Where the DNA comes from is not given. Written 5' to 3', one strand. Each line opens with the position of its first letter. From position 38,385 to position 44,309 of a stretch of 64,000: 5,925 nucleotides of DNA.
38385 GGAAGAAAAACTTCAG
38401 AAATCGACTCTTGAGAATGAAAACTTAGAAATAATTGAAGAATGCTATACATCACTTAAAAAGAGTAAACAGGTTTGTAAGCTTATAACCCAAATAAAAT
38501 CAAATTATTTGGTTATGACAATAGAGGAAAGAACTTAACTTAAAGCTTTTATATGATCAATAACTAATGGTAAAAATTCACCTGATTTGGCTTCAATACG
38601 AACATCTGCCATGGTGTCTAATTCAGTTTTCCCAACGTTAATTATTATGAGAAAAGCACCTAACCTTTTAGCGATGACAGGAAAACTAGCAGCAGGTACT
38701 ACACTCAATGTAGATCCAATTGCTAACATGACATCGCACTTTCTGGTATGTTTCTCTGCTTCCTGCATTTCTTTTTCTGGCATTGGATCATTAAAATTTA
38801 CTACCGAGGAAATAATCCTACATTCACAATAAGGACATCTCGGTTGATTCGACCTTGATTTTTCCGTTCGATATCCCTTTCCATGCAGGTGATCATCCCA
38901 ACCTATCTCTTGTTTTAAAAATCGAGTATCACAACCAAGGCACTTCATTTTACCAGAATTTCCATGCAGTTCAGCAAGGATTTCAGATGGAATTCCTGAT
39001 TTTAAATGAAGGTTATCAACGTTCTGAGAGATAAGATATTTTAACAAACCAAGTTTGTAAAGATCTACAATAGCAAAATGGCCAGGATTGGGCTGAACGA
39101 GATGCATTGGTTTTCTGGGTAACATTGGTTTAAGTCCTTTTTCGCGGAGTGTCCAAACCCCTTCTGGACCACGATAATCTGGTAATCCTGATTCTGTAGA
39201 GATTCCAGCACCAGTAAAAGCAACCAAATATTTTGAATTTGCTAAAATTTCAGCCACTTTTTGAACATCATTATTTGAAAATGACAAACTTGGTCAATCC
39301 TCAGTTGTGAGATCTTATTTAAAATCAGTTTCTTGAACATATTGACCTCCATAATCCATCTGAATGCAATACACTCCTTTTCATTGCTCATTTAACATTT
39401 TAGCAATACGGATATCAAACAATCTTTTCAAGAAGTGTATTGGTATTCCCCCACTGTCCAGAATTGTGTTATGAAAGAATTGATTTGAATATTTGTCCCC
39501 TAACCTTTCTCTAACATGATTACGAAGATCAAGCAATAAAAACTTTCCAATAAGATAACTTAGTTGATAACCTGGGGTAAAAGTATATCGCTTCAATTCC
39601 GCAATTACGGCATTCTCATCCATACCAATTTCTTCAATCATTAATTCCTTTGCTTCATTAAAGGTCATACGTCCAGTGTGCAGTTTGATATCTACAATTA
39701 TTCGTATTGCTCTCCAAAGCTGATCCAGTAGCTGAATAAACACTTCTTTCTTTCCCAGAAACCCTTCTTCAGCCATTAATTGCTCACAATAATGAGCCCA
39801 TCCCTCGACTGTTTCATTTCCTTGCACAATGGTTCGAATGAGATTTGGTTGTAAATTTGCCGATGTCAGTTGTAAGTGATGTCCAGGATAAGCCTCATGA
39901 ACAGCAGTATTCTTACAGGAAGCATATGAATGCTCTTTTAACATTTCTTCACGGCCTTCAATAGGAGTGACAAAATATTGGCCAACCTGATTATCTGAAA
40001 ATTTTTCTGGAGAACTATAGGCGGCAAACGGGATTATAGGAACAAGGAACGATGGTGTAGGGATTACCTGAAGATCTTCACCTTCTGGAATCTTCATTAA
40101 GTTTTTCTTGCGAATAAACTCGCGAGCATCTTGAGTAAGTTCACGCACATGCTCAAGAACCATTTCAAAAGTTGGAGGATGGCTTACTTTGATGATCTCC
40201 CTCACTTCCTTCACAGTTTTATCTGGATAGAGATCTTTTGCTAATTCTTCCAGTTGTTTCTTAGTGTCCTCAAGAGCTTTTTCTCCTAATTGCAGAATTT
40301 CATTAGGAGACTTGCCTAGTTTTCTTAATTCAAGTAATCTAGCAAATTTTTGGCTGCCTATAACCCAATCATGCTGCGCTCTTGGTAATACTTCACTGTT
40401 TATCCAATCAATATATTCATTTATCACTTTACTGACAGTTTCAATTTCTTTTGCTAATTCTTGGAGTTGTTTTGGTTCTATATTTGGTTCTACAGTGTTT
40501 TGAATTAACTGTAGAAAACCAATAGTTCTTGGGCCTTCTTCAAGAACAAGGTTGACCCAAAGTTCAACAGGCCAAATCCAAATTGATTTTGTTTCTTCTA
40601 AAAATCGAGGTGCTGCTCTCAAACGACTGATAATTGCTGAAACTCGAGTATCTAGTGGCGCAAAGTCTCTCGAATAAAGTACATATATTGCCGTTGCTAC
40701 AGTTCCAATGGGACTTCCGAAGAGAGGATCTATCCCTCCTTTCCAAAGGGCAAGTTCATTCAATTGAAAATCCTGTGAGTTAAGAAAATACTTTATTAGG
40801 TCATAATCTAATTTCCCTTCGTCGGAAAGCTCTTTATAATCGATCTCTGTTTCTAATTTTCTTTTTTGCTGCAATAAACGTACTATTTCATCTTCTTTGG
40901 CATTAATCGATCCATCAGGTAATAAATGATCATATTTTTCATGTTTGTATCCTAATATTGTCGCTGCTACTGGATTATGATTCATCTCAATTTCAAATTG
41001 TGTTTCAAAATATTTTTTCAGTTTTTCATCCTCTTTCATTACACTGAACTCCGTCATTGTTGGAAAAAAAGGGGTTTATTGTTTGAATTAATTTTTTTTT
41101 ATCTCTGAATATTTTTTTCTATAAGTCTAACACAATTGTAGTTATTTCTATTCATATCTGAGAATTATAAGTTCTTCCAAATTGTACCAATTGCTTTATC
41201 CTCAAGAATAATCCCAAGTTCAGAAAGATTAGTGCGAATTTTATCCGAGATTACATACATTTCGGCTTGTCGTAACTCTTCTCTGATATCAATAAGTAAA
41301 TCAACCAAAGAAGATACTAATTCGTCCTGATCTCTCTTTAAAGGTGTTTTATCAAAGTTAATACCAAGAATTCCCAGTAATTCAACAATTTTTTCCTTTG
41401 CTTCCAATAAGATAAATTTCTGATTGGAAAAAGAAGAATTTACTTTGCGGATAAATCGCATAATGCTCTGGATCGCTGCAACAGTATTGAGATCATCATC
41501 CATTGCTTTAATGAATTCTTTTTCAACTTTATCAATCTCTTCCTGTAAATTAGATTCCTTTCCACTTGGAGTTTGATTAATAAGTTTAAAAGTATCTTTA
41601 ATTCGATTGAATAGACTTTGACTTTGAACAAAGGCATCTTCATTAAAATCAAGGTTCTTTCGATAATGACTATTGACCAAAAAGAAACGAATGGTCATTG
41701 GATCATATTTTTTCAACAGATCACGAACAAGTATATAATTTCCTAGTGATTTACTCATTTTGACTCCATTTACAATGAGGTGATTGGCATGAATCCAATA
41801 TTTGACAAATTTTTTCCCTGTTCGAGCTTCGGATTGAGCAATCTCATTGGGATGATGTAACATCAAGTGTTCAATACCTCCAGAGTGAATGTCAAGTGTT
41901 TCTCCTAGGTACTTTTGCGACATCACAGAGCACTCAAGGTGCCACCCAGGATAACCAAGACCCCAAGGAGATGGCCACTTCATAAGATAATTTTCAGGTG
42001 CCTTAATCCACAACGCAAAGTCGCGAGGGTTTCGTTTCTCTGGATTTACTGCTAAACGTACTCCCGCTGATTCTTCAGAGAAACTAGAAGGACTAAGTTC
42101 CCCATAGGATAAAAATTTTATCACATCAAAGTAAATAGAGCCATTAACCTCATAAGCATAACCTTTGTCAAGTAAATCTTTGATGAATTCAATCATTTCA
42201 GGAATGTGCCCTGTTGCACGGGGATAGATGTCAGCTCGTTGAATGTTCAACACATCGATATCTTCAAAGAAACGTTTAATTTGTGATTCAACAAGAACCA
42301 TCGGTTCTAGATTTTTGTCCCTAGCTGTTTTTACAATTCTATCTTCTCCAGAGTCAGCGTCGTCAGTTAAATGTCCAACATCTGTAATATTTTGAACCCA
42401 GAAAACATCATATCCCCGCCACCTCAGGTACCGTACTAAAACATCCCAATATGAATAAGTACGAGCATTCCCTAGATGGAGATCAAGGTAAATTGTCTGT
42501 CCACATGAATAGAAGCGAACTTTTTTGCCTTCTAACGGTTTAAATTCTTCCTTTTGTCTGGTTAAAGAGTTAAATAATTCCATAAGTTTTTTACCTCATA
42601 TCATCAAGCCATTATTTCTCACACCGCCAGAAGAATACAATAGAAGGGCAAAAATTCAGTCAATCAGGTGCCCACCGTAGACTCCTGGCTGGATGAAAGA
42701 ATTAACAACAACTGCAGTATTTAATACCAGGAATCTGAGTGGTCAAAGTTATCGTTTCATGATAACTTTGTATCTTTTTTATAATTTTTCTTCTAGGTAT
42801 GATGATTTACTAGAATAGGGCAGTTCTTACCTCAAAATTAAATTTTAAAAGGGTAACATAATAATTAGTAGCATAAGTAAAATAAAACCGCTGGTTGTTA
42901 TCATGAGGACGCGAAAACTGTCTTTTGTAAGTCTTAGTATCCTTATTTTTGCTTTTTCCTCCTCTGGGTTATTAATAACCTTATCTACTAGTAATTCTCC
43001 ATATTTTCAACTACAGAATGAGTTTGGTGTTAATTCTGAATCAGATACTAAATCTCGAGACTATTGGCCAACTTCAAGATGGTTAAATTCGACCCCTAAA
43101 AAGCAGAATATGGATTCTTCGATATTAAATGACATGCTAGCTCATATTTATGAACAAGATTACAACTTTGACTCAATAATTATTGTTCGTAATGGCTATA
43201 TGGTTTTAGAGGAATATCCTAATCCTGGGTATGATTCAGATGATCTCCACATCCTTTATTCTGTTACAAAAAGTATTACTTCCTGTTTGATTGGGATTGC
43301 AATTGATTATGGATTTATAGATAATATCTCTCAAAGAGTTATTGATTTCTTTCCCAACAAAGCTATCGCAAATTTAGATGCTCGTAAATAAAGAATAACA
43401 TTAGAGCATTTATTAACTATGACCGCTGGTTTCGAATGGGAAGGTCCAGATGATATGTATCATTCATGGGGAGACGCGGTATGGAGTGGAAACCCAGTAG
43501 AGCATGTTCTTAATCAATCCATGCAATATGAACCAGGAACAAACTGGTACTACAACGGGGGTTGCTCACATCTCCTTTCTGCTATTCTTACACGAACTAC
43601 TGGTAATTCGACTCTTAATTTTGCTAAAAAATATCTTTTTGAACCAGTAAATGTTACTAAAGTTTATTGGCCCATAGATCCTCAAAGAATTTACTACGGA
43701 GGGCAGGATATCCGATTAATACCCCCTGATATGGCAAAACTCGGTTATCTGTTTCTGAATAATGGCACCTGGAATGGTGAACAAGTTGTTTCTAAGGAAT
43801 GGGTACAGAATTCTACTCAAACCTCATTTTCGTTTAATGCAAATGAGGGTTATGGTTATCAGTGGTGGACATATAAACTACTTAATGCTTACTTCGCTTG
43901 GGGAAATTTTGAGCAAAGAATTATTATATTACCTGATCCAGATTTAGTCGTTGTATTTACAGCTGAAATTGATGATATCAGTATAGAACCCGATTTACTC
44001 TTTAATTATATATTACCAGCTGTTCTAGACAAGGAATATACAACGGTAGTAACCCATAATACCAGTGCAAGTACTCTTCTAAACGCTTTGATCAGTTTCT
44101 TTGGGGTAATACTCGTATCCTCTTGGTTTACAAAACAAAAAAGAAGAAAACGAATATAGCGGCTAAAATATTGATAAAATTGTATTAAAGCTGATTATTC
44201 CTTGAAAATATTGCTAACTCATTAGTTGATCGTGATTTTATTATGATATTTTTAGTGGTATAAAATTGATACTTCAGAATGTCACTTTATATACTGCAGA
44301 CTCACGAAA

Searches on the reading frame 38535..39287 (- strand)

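Call 45: search_protein_families(library=pfam, proteins=[window:38535-39287:-], max_evalue=0.001)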
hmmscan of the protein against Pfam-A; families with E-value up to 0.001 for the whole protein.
window:38535-39287:- (250 aa): 1 family
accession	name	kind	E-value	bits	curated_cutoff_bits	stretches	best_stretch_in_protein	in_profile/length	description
PF02146.23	SIR2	-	4.4e-27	95.6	24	2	63-198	59-180/180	Sir2 family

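Call 81: search_protein_families(library=padloc, proteins=[window:38535-39287:-], max_evalue=0.001)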
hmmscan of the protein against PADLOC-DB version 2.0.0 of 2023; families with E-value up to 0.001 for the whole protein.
window:38535-39287:- (250 aa): 0 families

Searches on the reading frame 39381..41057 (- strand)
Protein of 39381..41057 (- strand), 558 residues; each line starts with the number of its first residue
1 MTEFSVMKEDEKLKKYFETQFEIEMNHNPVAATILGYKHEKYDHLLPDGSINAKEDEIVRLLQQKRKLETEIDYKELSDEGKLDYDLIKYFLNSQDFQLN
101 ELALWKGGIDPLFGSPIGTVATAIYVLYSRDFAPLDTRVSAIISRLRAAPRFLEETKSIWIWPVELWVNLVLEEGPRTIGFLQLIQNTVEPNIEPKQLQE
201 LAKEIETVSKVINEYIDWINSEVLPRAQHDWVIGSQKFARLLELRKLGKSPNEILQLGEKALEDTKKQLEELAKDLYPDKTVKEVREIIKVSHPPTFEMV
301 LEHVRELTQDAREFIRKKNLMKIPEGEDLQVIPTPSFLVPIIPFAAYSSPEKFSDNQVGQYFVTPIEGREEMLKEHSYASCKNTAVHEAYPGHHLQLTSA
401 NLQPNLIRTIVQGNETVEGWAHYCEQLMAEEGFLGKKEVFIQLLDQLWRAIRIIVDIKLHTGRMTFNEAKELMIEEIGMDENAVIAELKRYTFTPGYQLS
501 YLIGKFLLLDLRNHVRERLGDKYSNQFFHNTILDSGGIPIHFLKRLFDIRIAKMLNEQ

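Call 45: search_protein_families(library=pfam, proteins=[window:39381-41057:-], max_evalue=0.001)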
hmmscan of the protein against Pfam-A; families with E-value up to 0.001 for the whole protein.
window:39381-41057:- (558 aa): 1 family
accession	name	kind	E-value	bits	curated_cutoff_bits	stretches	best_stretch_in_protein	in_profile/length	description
PF05960.17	DUF885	-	9.7e-90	303.1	32.4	1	29-545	1-530/532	Bacterial protein of unknown function (DUF885)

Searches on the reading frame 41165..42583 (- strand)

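Call 45: search_protein_families(library=pfam, proteins=[window:41165-42583:-], max_evalue=0.001)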
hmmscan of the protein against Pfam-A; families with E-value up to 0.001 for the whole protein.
window:41165-42583:- (472 aa): 5 families
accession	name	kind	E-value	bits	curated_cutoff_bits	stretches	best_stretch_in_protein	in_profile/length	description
PF01406.26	tRNA-synt_1e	-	3.9e-107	358.5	27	1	14-322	2-300/301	tRNA synthetases class I (C) catalytic domain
PF09334.17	tRNA-synt_1g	-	5.2e-15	55.5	20.1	2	259-321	311-374/391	tRNA synthetases class I (M)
PF09190.17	DALR_2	-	2.3e-08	34.9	22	1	356-410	1-56/57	DALR domain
PF00133.28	tRNA-synt_1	-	1.6e-07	30.9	22.7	1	269-313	369-413/414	tRNA synthetases class I (I, L, M and V)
PF01921.24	tRNA-synt_1f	-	4e-05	23.1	27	1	272-338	279-341/360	tRNA synthetases class I (K)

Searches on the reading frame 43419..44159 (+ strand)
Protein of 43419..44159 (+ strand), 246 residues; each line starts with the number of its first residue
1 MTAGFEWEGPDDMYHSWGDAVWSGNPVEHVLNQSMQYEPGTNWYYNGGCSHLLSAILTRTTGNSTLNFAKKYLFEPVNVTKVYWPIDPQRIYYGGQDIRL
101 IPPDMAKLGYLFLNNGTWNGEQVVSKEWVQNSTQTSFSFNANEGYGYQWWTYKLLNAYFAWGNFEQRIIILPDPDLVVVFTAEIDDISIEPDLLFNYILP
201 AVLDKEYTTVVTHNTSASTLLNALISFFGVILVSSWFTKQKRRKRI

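Call 45: search_protein_families(library=pfam, proteins=[window:43419-44159:+], max_evalue=0.001)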
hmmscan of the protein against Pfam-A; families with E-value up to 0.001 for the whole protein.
window:43419-44159:+ (246 aa): 1 family
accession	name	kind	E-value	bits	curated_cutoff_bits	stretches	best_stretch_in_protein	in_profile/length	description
PF00144.29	Beta-lactamase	-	2.1e-14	53.9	27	1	2-182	103-308/329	Beta-lactamase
